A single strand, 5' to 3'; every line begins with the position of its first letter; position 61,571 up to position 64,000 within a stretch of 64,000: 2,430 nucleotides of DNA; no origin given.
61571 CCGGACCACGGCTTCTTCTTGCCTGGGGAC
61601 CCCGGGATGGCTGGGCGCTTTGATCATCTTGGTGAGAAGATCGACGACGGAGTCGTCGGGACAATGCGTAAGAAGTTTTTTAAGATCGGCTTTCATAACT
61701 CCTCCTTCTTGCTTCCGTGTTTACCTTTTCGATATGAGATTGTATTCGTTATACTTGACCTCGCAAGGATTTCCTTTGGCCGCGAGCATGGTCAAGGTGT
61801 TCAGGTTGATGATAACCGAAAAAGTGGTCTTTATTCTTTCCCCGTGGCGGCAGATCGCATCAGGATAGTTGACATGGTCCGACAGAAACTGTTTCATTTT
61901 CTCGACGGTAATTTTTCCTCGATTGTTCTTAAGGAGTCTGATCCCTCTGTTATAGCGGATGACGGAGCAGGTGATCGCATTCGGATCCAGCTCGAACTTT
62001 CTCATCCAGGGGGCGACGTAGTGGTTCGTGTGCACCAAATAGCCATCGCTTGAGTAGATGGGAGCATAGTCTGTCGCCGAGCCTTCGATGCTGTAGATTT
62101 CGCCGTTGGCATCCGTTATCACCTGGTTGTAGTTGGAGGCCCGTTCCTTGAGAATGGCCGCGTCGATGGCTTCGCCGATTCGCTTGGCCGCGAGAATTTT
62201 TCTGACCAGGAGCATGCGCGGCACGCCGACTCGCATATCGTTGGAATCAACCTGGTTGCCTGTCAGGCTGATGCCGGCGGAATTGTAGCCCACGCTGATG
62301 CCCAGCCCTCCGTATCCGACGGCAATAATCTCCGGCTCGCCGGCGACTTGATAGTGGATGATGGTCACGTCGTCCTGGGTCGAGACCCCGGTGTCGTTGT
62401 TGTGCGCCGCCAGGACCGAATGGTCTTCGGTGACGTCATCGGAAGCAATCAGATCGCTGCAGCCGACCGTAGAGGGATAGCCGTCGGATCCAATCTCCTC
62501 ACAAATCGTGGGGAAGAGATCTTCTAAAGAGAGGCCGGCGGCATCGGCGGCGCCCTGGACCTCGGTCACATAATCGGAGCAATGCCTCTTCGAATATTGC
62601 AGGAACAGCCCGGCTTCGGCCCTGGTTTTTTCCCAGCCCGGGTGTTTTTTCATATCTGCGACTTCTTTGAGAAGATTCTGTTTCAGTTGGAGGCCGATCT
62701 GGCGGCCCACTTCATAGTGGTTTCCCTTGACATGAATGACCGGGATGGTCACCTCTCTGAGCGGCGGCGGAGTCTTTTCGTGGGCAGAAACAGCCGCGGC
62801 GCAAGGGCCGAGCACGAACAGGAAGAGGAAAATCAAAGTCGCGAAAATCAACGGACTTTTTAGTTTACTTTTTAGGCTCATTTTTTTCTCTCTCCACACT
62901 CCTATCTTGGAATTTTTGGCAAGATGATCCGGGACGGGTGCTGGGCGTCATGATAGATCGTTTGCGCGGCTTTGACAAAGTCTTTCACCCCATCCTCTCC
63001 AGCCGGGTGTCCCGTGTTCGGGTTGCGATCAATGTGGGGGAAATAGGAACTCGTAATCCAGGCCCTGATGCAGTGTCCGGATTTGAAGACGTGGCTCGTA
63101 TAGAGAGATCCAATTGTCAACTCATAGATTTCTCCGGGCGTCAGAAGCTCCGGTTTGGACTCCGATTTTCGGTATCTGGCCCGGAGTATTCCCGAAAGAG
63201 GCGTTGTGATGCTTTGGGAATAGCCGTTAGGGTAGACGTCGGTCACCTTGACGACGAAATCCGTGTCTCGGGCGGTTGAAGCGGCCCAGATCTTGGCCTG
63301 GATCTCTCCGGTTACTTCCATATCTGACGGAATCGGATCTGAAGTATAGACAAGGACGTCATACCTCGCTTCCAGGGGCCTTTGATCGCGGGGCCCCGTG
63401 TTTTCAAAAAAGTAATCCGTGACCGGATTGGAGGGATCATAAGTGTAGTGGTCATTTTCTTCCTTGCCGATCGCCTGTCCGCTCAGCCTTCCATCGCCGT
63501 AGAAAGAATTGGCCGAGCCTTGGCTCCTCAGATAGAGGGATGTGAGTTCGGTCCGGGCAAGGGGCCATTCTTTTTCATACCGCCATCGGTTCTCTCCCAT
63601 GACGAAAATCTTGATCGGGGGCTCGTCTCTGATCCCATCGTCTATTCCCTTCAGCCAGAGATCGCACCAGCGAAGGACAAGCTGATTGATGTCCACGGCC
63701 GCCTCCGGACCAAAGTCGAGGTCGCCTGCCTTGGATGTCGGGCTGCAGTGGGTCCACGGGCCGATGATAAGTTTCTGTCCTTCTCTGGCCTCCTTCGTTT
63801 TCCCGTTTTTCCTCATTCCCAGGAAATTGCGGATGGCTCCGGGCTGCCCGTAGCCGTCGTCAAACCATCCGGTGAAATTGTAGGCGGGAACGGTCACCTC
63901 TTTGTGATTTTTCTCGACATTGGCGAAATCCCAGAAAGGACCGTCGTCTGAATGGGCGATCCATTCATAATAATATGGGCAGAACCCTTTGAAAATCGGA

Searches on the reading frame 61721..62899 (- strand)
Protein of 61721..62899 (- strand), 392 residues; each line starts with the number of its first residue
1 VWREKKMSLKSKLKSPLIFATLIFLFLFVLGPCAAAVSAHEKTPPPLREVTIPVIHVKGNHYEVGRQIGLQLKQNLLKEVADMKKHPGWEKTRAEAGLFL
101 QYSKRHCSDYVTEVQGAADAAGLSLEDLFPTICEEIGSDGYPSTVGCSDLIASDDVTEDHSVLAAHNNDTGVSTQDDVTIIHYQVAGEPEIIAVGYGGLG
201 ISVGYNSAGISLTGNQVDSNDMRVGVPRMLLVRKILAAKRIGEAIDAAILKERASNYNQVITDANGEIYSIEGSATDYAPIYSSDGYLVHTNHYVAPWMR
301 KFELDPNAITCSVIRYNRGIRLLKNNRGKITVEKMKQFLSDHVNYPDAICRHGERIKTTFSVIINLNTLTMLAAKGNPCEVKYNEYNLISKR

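Call 10: search_protein_families(library=pfam, proteins=[window:61721-62899:-], max_evalue=0.00001)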
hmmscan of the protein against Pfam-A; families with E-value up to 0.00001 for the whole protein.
window:61721-62899:- (392 aa): 1 family
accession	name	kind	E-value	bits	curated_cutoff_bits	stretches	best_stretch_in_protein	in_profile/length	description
PF03417.21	AAT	-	1.2e-18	68.1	23.2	1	158-368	3-213/225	Acyl-coenzyme A:6-aminopenicillanic acid acyl-transferase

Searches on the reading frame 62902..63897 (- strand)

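Call 10: search_protein_families(library=pfam, proteins=[window:62902-63897:-], max_evalue=0.00001)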
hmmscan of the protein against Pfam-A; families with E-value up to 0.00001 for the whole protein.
window:62902-63897:- (331 aa): 1 family
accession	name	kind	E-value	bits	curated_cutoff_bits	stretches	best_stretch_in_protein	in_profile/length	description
PF08530.16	PepX_C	-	6.8e-48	163.9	22.5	1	88-324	2-216/217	X-Pro dipeptidyl-peptidase C-terminal non-catalytic domain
